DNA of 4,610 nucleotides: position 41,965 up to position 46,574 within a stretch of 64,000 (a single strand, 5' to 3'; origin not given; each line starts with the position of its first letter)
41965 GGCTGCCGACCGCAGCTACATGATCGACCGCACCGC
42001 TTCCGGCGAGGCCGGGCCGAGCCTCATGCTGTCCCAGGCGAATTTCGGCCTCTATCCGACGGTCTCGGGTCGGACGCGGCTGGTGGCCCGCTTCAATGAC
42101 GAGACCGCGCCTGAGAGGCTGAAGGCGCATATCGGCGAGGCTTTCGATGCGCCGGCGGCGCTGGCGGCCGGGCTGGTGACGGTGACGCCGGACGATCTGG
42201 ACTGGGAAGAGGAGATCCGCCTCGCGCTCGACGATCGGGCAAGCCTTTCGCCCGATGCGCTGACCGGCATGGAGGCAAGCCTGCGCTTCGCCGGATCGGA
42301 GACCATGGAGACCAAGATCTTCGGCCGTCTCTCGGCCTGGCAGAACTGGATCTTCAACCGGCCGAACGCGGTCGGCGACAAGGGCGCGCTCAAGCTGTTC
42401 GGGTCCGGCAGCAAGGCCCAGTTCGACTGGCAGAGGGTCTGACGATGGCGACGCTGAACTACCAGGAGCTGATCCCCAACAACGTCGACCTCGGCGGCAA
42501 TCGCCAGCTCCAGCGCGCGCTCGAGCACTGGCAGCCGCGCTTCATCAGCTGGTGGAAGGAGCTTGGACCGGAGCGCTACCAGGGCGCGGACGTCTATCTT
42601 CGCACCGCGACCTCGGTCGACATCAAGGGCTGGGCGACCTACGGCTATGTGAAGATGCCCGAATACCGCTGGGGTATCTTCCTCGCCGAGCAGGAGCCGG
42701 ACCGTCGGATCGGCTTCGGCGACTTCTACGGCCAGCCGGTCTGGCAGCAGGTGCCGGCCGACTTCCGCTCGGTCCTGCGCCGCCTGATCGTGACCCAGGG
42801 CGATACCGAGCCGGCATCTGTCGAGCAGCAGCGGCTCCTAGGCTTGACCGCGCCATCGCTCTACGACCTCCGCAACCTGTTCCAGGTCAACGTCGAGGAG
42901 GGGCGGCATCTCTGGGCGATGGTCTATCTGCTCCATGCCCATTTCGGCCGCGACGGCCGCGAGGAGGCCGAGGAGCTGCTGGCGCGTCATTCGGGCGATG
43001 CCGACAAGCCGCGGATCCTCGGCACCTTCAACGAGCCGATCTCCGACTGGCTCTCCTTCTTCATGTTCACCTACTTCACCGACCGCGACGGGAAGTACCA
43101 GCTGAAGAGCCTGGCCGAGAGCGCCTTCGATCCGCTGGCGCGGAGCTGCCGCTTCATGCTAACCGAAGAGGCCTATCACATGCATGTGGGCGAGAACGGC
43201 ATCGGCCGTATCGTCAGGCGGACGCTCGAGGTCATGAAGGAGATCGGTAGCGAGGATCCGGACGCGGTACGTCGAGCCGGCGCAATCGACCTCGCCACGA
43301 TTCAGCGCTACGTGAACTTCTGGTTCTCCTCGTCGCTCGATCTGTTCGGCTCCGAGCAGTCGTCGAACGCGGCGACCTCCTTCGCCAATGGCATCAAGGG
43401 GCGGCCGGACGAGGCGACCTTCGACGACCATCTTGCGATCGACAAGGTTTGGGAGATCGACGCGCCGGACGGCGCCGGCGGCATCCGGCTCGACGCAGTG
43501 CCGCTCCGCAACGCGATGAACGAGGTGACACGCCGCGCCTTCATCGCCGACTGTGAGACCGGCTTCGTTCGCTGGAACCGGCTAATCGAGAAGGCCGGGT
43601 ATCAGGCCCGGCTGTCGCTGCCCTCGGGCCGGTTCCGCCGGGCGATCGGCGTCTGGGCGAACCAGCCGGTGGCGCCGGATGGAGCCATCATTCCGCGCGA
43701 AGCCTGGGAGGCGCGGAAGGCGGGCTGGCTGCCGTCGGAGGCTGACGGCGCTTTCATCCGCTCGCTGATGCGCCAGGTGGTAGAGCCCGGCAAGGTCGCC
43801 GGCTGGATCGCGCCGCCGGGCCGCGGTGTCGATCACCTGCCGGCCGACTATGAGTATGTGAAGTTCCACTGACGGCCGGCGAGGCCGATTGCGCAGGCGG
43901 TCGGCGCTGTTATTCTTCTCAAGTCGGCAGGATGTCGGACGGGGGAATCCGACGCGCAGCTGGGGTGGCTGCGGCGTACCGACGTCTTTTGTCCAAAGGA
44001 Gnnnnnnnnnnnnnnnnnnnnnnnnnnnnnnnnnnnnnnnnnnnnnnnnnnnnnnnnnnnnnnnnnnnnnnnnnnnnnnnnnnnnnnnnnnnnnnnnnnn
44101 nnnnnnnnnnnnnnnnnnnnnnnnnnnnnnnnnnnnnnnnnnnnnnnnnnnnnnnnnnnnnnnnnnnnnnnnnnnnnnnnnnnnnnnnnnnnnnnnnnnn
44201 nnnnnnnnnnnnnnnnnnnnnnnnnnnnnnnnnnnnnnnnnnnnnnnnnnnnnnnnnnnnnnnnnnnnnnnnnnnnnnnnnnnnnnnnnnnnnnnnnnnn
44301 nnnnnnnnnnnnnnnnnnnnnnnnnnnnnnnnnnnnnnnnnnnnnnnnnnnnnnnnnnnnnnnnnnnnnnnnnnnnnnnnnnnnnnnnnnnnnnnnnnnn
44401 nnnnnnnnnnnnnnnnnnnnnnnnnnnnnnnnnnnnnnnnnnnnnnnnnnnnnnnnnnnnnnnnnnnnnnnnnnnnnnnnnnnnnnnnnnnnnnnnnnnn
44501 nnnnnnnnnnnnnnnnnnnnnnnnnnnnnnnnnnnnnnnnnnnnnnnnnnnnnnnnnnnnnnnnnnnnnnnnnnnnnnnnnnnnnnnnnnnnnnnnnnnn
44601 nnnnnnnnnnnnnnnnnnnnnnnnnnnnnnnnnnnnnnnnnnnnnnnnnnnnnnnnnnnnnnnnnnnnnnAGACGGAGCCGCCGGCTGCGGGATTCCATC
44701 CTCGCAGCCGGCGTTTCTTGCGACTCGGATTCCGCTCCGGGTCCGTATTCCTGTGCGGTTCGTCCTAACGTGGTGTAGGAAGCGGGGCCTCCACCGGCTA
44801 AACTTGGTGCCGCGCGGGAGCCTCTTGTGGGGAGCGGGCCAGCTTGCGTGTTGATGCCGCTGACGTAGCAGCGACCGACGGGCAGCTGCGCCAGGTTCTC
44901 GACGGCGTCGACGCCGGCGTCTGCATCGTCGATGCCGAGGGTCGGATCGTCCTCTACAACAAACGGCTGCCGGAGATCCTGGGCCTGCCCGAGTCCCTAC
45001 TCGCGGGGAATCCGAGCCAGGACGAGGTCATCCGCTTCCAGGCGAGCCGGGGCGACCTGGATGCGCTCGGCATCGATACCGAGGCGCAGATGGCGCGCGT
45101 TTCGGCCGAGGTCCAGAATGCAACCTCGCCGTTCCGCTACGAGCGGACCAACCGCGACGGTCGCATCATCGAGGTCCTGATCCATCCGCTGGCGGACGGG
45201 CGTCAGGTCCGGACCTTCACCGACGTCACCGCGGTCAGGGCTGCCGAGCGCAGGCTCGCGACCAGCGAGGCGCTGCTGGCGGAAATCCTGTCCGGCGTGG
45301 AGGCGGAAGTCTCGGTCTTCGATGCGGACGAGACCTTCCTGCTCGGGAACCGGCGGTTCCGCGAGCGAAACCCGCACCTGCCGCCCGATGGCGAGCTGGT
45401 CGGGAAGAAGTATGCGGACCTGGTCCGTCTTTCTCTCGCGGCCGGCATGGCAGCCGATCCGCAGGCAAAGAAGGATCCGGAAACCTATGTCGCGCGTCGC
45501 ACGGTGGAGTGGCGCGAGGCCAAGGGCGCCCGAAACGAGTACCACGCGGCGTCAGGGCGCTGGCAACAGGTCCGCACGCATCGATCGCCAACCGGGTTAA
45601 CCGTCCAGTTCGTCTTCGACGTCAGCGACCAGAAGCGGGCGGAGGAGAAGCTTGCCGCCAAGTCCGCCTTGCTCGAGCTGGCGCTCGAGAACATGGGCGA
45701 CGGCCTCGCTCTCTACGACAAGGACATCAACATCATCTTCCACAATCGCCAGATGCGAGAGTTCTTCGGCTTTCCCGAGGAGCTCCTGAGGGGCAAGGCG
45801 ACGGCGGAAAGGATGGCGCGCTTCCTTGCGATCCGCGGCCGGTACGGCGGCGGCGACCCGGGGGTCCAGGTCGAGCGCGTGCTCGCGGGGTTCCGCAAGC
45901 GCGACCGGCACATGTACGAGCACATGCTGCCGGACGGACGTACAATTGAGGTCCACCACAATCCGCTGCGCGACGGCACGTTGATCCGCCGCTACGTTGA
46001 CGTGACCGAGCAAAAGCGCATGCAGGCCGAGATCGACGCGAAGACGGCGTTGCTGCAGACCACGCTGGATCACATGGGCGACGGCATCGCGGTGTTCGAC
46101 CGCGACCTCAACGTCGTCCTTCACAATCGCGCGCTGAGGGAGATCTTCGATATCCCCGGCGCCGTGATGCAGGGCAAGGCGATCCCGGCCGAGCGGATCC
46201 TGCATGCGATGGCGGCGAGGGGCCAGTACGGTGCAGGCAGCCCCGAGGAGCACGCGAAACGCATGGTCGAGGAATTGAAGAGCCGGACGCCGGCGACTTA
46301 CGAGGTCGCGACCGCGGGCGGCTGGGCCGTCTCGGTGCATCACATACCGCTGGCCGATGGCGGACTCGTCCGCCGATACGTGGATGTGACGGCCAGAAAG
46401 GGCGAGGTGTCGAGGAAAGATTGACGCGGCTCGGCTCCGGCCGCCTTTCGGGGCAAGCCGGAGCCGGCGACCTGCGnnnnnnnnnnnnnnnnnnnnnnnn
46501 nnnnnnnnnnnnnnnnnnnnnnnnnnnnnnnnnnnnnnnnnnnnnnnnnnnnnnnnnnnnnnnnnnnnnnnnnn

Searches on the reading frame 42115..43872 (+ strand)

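Call 8: search_protein_families(library=pfam, proteins=[window:42115-43872:+], max_evalue=0.00001)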
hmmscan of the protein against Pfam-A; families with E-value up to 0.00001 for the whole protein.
window:42115-43872:+ (585 aa): 1 family
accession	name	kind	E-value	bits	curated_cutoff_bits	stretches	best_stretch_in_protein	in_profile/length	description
PF05138.18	PaaA_PaaC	-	2.8e-06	27.2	28.5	0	270-369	66-162/263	Phenylacetic acid catabolic protein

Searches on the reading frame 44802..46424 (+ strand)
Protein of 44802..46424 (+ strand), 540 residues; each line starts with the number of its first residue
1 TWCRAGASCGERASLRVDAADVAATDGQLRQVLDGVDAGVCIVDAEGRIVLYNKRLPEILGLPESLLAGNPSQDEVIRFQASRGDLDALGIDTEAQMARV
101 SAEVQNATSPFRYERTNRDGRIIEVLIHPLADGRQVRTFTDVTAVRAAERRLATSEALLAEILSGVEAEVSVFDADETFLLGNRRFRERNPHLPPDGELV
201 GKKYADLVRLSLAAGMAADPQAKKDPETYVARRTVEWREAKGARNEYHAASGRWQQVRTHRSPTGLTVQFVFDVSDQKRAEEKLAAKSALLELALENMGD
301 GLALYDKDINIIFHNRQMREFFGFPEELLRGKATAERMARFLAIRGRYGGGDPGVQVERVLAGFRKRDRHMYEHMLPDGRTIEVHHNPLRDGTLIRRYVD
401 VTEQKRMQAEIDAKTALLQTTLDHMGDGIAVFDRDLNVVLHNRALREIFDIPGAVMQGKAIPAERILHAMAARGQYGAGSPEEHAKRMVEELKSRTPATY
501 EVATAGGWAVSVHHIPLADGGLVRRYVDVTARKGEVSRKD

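Call 8: search_protein_families(library=pfam, proteins=[window:44802-46424:+], max_evalue=0.00001)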
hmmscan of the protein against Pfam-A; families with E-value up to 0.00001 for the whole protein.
window:44802-46424:+ (540 aa): 6 families
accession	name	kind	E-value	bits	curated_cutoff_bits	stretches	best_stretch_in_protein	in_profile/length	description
PF12860.13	PAS_7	-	1.1e-89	296.8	27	4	422-533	1-111/115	PAS fold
PF08448.16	PAS_4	-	6.6e-29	100.8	23.1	3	295-406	1-110/110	PAS fold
PF13188.13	PAS_8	-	4.4e-19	68.1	21.8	0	290-330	2-44/65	PAS domain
PF00989.32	PAS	-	2.2e-17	63.5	22.6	0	28-78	2-52/113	PAS fold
PF13426.13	PAS_9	-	3.1e-06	27.8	27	0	38-143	2-102/103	PAS domain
PF17765.7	MLTR_LBD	-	6.5e-06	26.8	26.3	0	418-496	5-82/168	MmyB-like transcription regulator ligand binding domain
